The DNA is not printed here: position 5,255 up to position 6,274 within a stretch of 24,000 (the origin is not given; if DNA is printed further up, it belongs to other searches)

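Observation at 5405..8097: Eukaryote-type ESCRT-I plus ESCRT-II gene cluster in an archaeal genome context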

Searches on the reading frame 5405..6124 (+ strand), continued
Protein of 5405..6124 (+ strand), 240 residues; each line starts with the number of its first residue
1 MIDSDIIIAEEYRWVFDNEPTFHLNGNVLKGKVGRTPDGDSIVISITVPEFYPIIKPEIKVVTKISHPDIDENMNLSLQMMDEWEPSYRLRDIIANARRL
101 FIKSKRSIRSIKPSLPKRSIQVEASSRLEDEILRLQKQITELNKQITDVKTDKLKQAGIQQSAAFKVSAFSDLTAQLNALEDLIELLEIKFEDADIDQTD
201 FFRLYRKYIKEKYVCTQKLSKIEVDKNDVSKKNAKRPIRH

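Call 68: search_protein_families(library=pfam, proteins=[L007:3062-4267:+, L007:1835-2962:-, L007:231-1259:+, L007:1311-1832:+, L007:8533-8916:+, L007:8919-9491:-, L007:9524-10234:+, L005:1229-1981:+, L008:4486-5295:+, L008:3678-4565:+], max_evalue=0.001)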
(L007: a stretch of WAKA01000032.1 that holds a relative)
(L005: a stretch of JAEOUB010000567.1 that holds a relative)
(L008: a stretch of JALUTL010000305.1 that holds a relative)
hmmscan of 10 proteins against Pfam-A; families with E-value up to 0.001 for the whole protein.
L007:3062-4267:+ (402 aa): 6 families
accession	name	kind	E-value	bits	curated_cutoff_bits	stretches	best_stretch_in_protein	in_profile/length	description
PF17835.6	NOG1_N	-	1.8e-25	90.4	22.9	1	13-175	3-159/160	NOG1 N-terminal helical domain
PF01926.29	MMR_HSR1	-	2e-17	63.7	21.9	1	182-301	2-113/113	50S ribosome-binding GTPase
PF06858.20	NOG1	-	2.3e-14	53.3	27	1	246-303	1-58/58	Nucleolar GTP-binding protein 1 (NOG1)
PF02421.24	FeoB_N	-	2.5e-11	43.8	27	1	182-321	3-134/156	Ferrous iron transport protein B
PF00009.33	GTP_EFTU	-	3.7e-06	27.1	26.5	1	260-356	94-186/188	Elongation factor Tu GTP binding domain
PF04670.18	Gtr1_RagA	-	0.00078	19.4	22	0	224-331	46-150/232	Gtr1/RagA G protein conserved region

L007:1835-2962:- (376 aa): 0 families

L007:231-1259:+ (343 aa): 1 family
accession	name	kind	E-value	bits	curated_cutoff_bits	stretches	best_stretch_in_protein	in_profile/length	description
PF00696.33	AA_kinase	-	3e-30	106.1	24.9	1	39-316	1-227/234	Amino acid kinase family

L007:1311-1832:+ (174 aa): 0 families

L007:8533-8916:+ (128 aa): 1 family
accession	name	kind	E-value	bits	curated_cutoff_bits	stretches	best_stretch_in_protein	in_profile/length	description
PF10046.14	BLOC1_2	-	0.00077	20.2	33.4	1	94-127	62-95/96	Biogenesis of lysosome-related organelles complex-1 subunit 2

L007:8919-9491:- (191 aa): 2 families
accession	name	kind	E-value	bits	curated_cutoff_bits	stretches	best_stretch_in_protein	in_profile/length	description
PF22794.1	jr-ZPR1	-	8.3e-17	61.7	27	1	83-186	2-111/125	ZPR1 jelly-roll domain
PF03367.19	Zn_ribbon_ZPR1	-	1.6e-06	27.9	23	1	19-61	5-46/56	ZPR1 zinc-finger domain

L007:9524-10234:+ (237 aa): 1 family
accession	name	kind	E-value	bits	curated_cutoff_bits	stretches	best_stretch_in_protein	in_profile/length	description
PF02441.25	Flavoprotein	-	4.3e-43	147.1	22.7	1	42-212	1-161/162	Flavoprotein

L005:1229-1981:+ (251 aa): 1 family
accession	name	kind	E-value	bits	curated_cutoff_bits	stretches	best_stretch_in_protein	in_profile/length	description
PF09883.16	DUF2110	-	1.5e-12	48.1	23.2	1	82-176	2-85/87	DUF2110 central domain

L008:4486-5295:+ (270 aa): 2 families
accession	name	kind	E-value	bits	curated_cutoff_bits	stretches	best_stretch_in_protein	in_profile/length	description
PF01895.24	PhoU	-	1.2e-19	70.9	23.5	2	197-257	25-88/89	PhoU domain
PF04120.17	Iron_permease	-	0.00071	19.8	25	0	25-82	62-119/128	Low affinity iron permease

L008:3678-4565:+ (296 aa): 3 families
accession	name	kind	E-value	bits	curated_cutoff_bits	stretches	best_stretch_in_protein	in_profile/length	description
PF00005.33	ABC_tran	-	4.6e-31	108.7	25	1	66-220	2-136/137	ABC transporter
PF13304.12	AAA_21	-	4.3e-10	40.6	27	1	176-251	221-300/304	AAA domain, putative AbiEii toxin, Type IV TA system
PF02463.25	SMC_N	-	3.5e-07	30.3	40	1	74-257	23-205/220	RecF/RecN/SMC N terminal domain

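Call 71: search_protein_families(library=ncbifam, proteins=[window:5405-6124:+], max_evalue=0.01)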
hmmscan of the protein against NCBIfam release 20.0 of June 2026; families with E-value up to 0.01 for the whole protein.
window:5405-6124:+ (240 aa): 0 families

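Call 75: find_encoding_contigs(protein=P0012, flank=10000, max_places=3)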
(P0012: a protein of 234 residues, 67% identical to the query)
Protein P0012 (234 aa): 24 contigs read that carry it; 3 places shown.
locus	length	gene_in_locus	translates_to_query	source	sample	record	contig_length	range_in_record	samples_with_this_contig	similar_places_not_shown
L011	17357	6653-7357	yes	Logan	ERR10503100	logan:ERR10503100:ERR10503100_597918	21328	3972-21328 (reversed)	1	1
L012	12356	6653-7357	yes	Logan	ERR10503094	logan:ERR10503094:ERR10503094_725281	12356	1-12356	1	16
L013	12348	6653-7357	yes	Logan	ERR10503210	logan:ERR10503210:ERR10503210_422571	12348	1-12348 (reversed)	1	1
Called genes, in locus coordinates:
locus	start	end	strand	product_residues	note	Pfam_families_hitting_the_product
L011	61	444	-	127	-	PF03259:Robl_LC7 (weak)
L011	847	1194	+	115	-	PF01096:Zn_ribbon_TFIIS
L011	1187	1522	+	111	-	-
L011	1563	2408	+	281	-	PF00705:PCNA_N, PF02144:Rad1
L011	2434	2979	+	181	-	PF22090:Gins51_C (weak)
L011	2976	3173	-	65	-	PF01667:Ribosomal_S27e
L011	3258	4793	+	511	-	PF13192:Thioredoxin_3 (weak), PF02830:V4R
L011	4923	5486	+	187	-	PF00025:Arf, PF00071:Ras, PF08477:Roc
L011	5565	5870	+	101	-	-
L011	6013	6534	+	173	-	PF02002:TFIIE_alpha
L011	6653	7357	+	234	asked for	PF00179:UQ_con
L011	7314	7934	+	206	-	PF03997:VPS28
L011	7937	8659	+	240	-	PF04157:EAP30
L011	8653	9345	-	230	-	PF05871:ESCRT-II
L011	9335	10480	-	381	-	PF04212:MIT, PF05496:RuvB_N (weak), PF13401:AAA_22 (faint), PF00004:AAA, PF17862:AAA_lid_3, PF09336:Vps4_C (weak)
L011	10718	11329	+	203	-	PF03357:Snf7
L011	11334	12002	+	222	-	PF03357:Snf7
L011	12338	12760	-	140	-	-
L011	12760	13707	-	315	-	PF22458:RsmF-B_ferredox (weak), PF01189:Methyltr_RsmB-F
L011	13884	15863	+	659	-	PF00009:GTP_EFTU, PF14492:EFG_III, PF00679:EFG_C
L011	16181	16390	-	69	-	-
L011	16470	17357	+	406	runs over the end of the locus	PF05621:TniB (weak), PF05729:NACHT (weak), PF13401:AAA_22, PF22703:Cdc6_lid, PF09079:WHD_Cdc6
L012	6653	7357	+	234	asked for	PF00179:UQ_con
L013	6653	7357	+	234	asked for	PF00179:UQ_con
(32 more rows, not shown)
